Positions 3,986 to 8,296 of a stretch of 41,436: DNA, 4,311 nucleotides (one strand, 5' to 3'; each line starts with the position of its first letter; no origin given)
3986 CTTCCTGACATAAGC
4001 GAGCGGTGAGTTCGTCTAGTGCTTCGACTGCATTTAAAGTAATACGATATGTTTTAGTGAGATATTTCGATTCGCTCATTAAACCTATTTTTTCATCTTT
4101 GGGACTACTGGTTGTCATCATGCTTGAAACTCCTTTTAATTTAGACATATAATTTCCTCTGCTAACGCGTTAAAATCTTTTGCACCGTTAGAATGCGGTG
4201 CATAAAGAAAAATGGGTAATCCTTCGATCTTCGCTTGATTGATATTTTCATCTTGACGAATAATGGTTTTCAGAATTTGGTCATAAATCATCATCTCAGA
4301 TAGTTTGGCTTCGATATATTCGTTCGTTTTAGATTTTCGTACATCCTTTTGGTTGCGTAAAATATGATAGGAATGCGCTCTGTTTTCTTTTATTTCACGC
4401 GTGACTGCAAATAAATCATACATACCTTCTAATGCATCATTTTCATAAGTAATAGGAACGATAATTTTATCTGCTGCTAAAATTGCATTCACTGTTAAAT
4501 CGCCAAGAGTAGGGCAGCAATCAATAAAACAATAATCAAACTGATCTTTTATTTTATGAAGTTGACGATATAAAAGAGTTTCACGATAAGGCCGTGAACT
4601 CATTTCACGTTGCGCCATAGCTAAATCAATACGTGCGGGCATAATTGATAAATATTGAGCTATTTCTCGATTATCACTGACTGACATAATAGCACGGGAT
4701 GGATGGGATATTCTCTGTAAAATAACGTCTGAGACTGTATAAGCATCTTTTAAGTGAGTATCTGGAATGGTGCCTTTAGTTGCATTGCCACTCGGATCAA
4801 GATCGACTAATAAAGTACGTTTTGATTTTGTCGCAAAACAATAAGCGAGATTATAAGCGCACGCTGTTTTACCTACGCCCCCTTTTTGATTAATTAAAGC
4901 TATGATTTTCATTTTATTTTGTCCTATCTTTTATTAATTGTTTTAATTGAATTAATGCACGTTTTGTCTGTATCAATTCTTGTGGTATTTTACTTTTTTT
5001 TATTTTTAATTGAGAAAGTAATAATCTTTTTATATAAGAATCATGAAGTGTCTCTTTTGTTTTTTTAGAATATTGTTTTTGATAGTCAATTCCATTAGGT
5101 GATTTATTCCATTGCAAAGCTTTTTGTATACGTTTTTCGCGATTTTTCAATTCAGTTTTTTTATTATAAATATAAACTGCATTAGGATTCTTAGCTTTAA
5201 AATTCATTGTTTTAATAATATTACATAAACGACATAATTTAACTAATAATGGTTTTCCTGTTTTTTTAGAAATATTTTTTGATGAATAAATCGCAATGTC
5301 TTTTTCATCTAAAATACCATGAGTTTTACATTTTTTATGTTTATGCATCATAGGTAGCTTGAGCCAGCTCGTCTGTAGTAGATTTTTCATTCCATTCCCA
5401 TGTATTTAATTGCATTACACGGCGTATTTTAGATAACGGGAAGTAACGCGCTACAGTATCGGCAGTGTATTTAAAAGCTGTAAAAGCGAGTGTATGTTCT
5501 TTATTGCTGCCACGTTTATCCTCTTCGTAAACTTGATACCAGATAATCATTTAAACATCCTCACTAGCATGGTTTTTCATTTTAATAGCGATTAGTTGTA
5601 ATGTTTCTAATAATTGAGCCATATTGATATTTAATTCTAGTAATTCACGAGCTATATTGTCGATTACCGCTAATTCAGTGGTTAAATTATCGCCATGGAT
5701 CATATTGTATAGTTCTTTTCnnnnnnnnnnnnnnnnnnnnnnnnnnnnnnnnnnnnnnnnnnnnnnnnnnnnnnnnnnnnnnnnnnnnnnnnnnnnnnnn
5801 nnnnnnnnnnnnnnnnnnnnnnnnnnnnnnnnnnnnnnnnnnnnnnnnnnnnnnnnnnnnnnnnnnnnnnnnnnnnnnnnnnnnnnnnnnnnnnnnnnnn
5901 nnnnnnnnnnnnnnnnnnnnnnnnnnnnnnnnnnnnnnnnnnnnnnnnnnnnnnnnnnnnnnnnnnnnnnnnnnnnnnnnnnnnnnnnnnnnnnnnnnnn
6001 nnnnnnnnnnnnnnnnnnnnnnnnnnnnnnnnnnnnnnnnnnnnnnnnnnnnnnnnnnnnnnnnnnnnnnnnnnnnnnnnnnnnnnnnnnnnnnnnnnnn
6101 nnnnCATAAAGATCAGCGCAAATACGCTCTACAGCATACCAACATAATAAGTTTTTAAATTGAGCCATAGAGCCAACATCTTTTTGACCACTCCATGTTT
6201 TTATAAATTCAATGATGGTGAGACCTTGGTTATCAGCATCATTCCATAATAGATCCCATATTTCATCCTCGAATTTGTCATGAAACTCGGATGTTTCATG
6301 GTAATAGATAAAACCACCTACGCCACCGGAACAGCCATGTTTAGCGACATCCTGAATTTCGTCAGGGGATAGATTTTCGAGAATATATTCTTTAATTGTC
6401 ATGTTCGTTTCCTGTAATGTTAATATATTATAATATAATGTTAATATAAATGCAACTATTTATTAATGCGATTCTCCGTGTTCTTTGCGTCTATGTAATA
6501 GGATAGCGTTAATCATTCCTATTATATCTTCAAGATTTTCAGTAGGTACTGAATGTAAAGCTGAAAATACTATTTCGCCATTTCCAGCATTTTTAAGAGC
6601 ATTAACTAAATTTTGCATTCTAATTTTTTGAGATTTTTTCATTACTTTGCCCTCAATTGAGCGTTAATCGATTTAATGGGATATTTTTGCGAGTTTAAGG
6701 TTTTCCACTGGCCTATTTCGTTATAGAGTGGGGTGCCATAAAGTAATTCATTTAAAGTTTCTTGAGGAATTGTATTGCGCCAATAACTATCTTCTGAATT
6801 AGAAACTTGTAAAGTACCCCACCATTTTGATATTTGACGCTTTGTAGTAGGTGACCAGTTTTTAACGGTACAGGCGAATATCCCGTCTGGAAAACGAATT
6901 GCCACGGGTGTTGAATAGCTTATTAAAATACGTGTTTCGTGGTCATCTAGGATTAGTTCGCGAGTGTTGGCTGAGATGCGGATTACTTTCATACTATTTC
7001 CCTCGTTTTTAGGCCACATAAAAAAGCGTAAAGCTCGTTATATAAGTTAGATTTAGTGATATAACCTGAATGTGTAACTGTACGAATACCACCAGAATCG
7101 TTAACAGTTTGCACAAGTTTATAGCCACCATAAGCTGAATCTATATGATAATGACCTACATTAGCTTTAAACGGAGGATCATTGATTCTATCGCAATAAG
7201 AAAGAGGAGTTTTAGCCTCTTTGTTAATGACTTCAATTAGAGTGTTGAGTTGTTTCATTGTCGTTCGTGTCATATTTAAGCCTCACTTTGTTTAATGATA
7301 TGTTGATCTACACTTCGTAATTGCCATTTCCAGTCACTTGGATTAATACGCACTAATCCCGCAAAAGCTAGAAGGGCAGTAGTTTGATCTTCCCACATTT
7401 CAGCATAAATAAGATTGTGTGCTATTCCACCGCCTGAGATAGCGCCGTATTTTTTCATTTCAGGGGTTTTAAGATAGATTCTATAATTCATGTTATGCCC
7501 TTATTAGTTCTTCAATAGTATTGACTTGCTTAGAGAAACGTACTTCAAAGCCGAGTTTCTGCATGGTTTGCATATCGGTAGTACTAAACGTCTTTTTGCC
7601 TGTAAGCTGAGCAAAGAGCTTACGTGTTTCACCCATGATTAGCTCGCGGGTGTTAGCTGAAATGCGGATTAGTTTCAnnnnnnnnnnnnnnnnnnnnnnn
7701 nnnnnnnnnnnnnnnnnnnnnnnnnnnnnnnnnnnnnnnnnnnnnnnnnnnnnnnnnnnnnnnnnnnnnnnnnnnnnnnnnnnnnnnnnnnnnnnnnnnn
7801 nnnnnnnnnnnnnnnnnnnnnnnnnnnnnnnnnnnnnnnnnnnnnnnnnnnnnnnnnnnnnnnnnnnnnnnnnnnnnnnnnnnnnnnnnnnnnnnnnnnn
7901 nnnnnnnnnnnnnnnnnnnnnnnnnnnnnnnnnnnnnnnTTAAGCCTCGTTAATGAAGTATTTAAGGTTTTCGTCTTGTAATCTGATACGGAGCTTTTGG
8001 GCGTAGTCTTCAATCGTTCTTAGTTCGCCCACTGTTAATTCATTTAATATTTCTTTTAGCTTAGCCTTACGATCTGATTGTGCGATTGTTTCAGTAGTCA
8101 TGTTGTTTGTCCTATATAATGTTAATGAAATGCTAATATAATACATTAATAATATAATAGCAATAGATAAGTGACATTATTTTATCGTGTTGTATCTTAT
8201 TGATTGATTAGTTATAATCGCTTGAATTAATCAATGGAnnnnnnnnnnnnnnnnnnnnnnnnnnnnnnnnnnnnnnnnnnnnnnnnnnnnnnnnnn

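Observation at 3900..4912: ParA / RHH partition cassette with no integrase: a P22-like podovirus that probably persists as a plasmid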

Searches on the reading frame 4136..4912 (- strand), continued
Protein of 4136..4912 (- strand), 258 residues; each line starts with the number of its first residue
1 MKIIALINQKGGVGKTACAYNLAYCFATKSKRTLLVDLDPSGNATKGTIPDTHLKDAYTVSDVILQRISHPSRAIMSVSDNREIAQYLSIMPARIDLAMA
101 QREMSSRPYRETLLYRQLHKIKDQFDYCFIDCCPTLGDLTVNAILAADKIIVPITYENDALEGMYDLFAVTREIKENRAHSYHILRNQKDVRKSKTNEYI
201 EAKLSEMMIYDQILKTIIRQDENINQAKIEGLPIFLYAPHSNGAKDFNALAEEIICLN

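Call 74: search_dna_similar(query=window:4136-4912:-, collection=plasmids, mode=protein, max_rows=25)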
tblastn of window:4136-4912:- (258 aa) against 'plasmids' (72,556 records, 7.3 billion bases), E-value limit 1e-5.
The search stops at 5000 records and this limit was reached: more records match than are counted here, and every count below describes the 5000 best-scoring records only.
Records with a match: at least 5000; places in all: 5464; records where one place covers at least 80% of the query: 3781.
Best place of each record, by identity: <60% 5000.
By first word of the organism name: Enterococcus 535; Klebsiella 377; Salmonella 231; Escherichia 214; Acinetobacter 212; Piscirickettsia 186; Lactiplantibacillus 173; Lactococcus 134; Vibrio 130; Clostridium 127; and 395 more.
By predicted mobility (MOB-suite, as given by PLSDB): non-mobilizable 1956; conjugative 1786; mobilizable 1258.
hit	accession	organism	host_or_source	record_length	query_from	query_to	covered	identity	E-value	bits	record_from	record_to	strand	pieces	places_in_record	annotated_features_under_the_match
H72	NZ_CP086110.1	Skermanella mucosa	single cell,crude oil contaminated ...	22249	4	255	98%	42.5%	1e-56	201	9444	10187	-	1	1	ParA family protein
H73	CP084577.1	Candidatus Megaira endosymbiont of Mesostigma viride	Mesostigma viride,algae ...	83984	2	255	98%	41.1%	1e-47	176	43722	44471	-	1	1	ParA family protein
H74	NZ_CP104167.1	Candidatus Megaera polyxenophila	Cryptomonas gyropyrenoidosa SAG ...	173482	2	255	98%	41.1%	1e-47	176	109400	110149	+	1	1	ParA family protein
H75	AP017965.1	Candidatus Megaera polyxenophila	-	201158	2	255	98%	41.1%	1e-47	176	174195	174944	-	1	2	plasmid partitioning protein ParA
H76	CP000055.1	Rickettsia felis URRWXCal2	-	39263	2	255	98%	40.9%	2e-52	189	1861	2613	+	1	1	parA1: Chromosome partitioning ParA family protein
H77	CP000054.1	Rickettsia felis URRWXCal2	-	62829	2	255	98%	40.9%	2e-52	189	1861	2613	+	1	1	parA1: Chromosome partitioning ParA family protein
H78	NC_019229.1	Rickettsia felis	Liposcelis bostrychophila (booklouse)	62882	2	255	98%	40.9%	3e-52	189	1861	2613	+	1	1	ParA family protein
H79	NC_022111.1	Prevotella sp. oral taxon 299 str. F0039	Homo sapiens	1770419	2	258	100%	38.5%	1e-36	144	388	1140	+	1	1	none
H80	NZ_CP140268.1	Priestia megaterium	Single cell,ginseng rhizosphere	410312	2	255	98%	38.3%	8e-41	156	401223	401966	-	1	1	AAA family ATPase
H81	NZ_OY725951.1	Bacteroides finegoldii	-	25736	2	258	100%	37.2%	7e-36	142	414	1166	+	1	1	AAA family ATPase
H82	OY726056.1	Phocaeicola massiliensis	-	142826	2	258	100%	36.9%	3e-35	140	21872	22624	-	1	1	record has no annotation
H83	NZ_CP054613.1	Paenibacillus cellulosilyticus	cell culture,soil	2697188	2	255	98%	37.4%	6e-38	148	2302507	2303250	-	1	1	none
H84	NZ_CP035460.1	Photobacterium damselae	Neophocaena asiaeorientalis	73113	1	256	99%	36.2%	5e-43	162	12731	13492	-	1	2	ParA family protein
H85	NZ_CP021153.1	Photobacterium damselae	Neophocaena asiaeorientalis,Single ...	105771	1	256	99%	36.2%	5e-43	162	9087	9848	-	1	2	ParA family protein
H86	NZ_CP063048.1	Photobacterium damselae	Delphinapterus leucas (Beluga whale)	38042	1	256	99%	36.2%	5e-43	162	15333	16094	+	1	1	ParA family protein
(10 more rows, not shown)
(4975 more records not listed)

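Call 81: search_protein_families(library=padloc, max_evalue=0.001, proteins=[window:4136-4912:-])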
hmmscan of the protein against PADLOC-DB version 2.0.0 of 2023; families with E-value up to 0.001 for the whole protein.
window:4136-4912:- (258 aa): 1 family
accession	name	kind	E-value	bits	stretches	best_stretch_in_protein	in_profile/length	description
PDLC04559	PDC-M28B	-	0.00019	18.6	1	4-39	131-166/438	-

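Call 82: search_protein_families(library=ncbifam, max_evalue=0.001, proteins=[window:4136-4912:-, L021:8335-9315:-, L021:17482-18219:-, L027:18047-18613:+])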
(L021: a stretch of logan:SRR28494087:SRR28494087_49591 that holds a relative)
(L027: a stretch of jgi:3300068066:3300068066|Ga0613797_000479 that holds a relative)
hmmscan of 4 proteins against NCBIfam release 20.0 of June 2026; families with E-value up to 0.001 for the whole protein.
window:4136-4912:- (258 aa): 21 families
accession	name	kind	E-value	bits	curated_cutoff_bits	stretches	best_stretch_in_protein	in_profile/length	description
NF041546.1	ParA_partition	equivalog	1.5e-27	96.5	180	2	111-253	63-203/203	ParA family partition ATPase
TIGR03453.1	partition_RepA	equivalog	2e-18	66.4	348.45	1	2-164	105-274/387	plasmid partitioning protein RepA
TIGR03371.1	cellulose_yhjQ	equivalog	3.3e-17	62.8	157.85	2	110-252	99-239/246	cellulose biosynthesis protein BcsQ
TIGR01969.1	minD_arch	subfamily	1.5e-16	60.4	201.75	1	3-255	2-231/251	cell division ATPase MinD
NF041283.1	PrgP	equivalog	1.6e-15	57.2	400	1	2-167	3-166/297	ParA superfamily DNA segregation protein PrgP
TIGR01968.1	minD_bact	equivalog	6.9e-15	55.1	212.9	1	2-254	2-236/261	septum site-determining protein MinD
NF010443.0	PRK13869.1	subfamily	1.7e-13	50.2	446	1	2-174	122-301/405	plasmid-partitioning protein RepA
NF010259.0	PRK13705.1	equivalog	9e-13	47.9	725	1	3-177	108-287/388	plasmid-partitioning protein SopA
NF047398.1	AAA_KGGVGR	domain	1.2e-08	35.5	90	1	1-168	2-186/190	KGGVGR-motif variant AAA ATPase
NF041136.1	MrpORP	equivalog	1.5e-07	31.1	450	1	3-152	7-144/365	iron-sulfur cluster carrier protein MrpORP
NF033200.1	F430_CfbC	exception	2.7e-07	30.2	402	0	7-49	5-47/260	Ni-sirohydrochlorin a,c-diamide reductive cyclase ATP-dependent reductase subunit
TIGR01287.1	nifH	equivalog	9.6e-07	28.4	394.35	0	7-63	5-58/275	nitrogenase iron protein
TIGR00345.1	GET3_arsA_TRC40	subfamily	4.8e-06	26.3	135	1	7-135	2-136/299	TRC40/GET3/ArsA family transport-energizing ATPase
NF009701.0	PRK13230.1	subfamily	7.6e-06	25.1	350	0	7-64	6-60/291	nitrogenase reductase-like protein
TIGR01007.1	eps_fam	subfamily_domain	9e-06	25.4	108.05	1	1-145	17-147/204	polysaccharide biosynthesis tyrosine autokinase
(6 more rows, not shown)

L021:8335-9315:- (326 aa): 1 family
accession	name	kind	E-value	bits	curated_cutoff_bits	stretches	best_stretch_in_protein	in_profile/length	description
NF040977.1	RepA_IncFII_LM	equivalog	1.5e-06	28.1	70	1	69-186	7-132/266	plasmid replication initiator RepA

L021:17482-18219:- (245 aa): 11 families
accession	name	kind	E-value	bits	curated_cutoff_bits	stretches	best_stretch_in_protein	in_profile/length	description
TIGR02224.1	recomb_XerC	equivalog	2.1e-26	93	335.15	1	47-237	105-285/295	tyrosine recombinase XerC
NF040815.2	recomb_XerA_Arch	equivalog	1.1e-23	84.1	220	1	44-236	92-261/263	site-specific tyrosine recombinase/integron integrase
TIGR02225.1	recomb_XerD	equivalog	6.1e-23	81.6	329.6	1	46-238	101-283/290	site-specific tyrosine recombinase XerD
NF001399.0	PRK00283.1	subfamily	3.3e-21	75.8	279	1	47-239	112-293/300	tyrosine recombinase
TIGR02249.1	integrase_gron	subfamily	1.5e-13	50.8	265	1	169-226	239-297/315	integron integrase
NF003462.0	PRK05084.1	equivalog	3.8e-13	48.9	267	1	65-235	192-350/360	tyrosine recombinase XerS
NF002331.0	PRK01287.1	subfamily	9.7e-11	41.2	371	1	46-237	139-320/365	site-specific tyrosine recombinase XerC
NF007370.0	PRK09870.1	subfamily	7.9e-09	35.4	221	1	44-238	8-188/200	tyrosine-type DNA invertase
NF007371.0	PRK09871.1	subfamily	9.9e-08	31.7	222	1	47-235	5-180/198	tyrosine-type DNA invertase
NF011946.0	PRK15417.1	equivalog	5.5e-07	29.1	435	1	169-227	254-313/337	integron integrase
NF041502.1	integrase_1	equivalog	1.6e-05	23.8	350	0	194-239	325-370/484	site-specific integrase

L027:18047-18613:+ (188 aa): 7 families
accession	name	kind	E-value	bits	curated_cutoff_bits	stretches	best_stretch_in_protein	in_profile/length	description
NF041201.1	recomb_XisF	equivalog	5.2e-34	118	375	1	8-142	2-143/465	fdxN element excision recombinase XisF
NF009949.0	PRK13413.1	equivalog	2e-18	66.8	272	1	6-187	1-195/203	master DNA invertase Mpi family serine-type recombinase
NF047343.1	SCCmet_CcrB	equivalog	1.2e-14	53.9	900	1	30-153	43-170/542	cassette chromosome recombinase CcrB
NF047347.1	SCCmet_CcrC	equivalog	3.6e-14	52.2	900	1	47-155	59-174/558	cassette chromosome recombinase CcrC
NF047344.1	SCCmet_CcrA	equivalog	5.1e-10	39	700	1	6-141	3-148/442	cassette chromosome recombinase CcrA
NF033518.0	transpos_IS607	equivalog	2.4e-09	37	110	1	7-87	56-146/187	IS607 family transposase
NF049883.1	resolv_YneB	equivalog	3.5e-08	33.2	175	1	13-173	8-175/211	YneB family resolvase-like protein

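Call 101: find_encoding_contigs(protein=P0117, flank=10000, max_places=3)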
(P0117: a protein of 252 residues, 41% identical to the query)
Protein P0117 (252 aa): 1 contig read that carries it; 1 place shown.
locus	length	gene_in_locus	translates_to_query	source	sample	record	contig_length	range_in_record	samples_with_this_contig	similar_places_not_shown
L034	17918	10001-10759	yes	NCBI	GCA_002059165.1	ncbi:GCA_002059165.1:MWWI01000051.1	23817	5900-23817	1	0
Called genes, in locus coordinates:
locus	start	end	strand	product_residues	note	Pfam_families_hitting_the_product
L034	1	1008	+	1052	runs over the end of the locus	PF00560:LRR_1 (faint), PF13855:LRR_8 (weak), PF00989:PAS (weak), PF08447:PAS_3, PF13426:PAS_9, PF00512:HisKA, PF02518:HATPase_c, PF00072:Response_reg, +3 more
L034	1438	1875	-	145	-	-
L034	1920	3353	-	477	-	PF14441:OTT_1508_deam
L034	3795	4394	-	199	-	-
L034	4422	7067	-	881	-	PF03389:MobA_MobL, PF01443:Viral_helicase1 (faint), PF05970:PIF1 (weak), PF13245:AAA_19, PF13604:AAA_30, PF22232:TraI_hel_assoc_N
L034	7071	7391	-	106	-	-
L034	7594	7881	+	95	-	-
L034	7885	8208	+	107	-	-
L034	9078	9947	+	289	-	PF04796:RepA_C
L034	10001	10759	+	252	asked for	PF00142:Fer4_NifH (weak), PF01656:CbiA, PF02374:ArsA_ATPase, PF06564:CBP_BcsQ (weak), PF09140:MipZ, PF10609:ParA, PF13614:AAA_31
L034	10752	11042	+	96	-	-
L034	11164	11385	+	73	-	-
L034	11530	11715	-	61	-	-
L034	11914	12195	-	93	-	PF15738:YafQ_toxin, PF05016:ParE_toxin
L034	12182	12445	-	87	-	PF04221:RelB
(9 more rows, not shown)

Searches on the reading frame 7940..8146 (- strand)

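Call 34: search_protein_families(library=pfam, max_evalue=0.05, proteins=[window:7940-8146:-])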
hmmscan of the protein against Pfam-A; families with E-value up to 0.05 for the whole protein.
window:7940-8146:- (68 aa): 2 families
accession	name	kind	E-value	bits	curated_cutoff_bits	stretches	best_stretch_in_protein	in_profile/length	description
PF05405.19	Mt_ATP-synt_B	-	0.038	14.1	21.7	1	9-66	83-139/163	Mitochondrial ATP synthase B chain precursor (ATP-synt_B)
PF10960.13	Holin_BhlA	-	0.04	14.3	22.6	0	4-52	18-65/70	BhlA holin family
